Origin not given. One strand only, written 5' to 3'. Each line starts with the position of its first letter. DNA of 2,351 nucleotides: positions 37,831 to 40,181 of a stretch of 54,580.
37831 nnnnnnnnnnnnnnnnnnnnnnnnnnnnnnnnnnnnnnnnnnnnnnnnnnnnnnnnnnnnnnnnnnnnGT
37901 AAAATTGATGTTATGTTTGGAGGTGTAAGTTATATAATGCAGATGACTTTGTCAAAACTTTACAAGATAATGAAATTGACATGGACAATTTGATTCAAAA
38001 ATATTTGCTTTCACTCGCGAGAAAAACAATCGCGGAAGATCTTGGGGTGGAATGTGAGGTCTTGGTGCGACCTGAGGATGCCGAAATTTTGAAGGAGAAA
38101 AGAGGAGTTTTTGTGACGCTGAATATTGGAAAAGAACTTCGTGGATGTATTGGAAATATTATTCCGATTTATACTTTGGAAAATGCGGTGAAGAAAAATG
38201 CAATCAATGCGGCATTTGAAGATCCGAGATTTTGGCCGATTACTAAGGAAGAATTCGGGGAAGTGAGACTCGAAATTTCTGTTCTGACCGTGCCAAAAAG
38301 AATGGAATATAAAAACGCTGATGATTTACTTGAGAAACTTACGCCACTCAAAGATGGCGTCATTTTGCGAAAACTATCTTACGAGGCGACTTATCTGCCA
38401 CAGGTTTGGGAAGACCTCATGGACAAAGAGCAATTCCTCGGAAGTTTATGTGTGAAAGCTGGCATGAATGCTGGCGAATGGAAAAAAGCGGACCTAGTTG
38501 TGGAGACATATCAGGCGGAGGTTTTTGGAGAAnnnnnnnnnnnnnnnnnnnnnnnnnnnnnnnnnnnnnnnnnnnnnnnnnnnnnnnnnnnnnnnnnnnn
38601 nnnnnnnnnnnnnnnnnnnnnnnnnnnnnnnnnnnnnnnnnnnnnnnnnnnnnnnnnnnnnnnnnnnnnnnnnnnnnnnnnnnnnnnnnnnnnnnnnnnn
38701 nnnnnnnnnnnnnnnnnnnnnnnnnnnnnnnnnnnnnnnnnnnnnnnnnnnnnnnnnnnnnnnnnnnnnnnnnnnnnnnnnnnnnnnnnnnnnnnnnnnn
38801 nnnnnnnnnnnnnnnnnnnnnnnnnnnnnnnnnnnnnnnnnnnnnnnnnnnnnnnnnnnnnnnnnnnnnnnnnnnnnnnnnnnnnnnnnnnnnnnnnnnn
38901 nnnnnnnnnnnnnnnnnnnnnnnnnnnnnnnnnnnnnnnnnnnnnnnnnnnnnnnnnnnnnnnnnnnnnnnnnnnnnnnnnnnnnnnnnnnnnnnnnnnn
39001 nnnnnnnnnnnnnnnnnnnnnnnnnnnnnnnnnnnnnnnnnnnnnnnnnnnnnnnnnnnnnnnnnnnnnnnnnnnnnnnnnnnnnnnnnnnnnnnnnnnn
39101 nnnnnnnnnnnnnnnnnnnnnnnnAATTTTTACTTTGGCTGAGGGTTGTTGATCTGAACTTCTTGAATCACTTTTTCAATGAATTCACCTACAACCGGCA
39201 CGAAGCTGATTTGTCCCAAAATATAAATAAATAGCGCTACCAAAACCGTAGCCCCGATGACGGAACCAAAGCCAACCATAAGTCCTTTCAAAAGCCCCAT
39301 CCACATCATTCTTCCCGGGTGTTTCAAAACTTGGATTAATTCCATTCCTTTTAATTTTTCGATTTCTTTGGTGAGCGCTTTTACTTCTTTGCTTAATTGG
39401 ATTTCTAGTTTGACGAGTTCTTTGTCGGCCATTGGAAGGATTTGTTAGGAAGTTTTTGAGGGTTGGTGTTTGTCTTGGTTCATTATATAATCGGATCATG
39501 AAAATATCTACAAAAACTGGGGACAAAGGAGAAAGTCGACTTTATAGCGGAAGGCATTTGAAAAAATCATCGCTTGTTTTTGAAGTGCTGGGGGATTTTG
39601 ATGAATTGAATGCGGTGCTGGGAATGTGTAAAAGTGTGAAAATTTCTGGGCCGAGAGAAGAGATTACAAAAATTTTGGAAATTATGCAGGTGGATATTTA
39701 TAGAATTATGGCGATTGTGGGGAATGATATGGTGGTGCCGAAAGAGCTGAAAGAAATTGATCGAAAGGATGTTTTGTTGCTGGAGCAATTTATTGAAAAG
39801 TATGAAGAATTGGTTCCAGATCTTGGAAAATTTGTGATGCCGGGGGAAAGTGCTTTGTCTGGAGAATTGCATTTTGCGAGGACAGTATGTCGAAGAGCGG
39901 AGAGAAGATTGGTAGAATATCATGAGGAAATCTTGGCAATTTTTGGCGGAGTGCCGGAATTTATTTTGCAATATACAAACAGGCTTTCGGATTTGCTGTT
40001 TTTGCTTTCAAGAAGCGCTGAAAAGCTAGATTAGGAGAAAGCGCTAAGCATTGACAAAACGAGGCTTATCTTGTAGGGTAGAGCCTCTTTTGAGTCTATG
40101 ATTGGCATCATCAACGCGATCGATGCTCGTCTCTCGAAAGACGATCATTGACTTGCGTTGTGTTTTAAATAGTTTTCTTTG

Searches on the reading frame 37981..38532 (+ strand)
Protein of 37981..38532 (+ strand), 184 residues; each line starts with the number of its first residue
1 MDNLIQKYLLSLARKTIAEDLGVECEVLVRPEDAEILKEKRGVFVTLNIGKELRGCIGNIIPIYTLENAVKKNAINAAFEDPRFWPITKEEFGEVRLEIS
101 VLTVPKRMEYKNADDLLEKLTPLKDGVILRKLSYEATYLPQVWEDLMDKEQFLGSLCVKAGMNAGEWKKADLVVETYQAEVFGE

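Call 45: search_protein_families(library=ncbifam, proteins=[window:37981-38532:+])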
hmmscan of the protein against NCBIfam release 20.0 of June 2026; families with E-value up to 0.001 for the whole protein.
window:37981-38532:+ (184 aa): 3 families
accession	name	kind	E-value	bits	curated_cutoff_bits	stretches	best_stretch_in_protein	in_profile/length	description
TIGR04335.1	AmmeMemoSam_A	hypoth_equivalog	4.9e-58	195.3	99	1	8-182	2-175/175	AmmeMemoRadiSam system protein A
NF002000.0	PRK00801.1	equivalog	2e-41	141.3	273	1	8-184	11-186/201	hypothetical protein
TIGR00296.1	TIGR00296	hypoth_equivalog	2.9e-37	128.3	91.05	1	9-184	12-190/200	TIGR00296 family protein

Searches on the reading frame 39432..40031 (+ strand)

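Call 45: search_protein_families(library=ncbifam, proteins=[window:39432-40031:+])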
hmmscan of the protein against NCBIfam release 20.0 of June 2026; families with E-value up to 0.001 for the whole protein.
window:39432-40031:+ (200 aa): 1 family
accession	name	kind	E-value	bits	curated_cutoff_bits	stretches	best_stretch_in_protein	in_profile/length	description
TIGR00636.1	PduO_Nterm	equivalog_domain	5e-42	143.5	108.45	1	27-198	2-161/171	cob(I)yrinic acid a,c-diamide adenosyltransferase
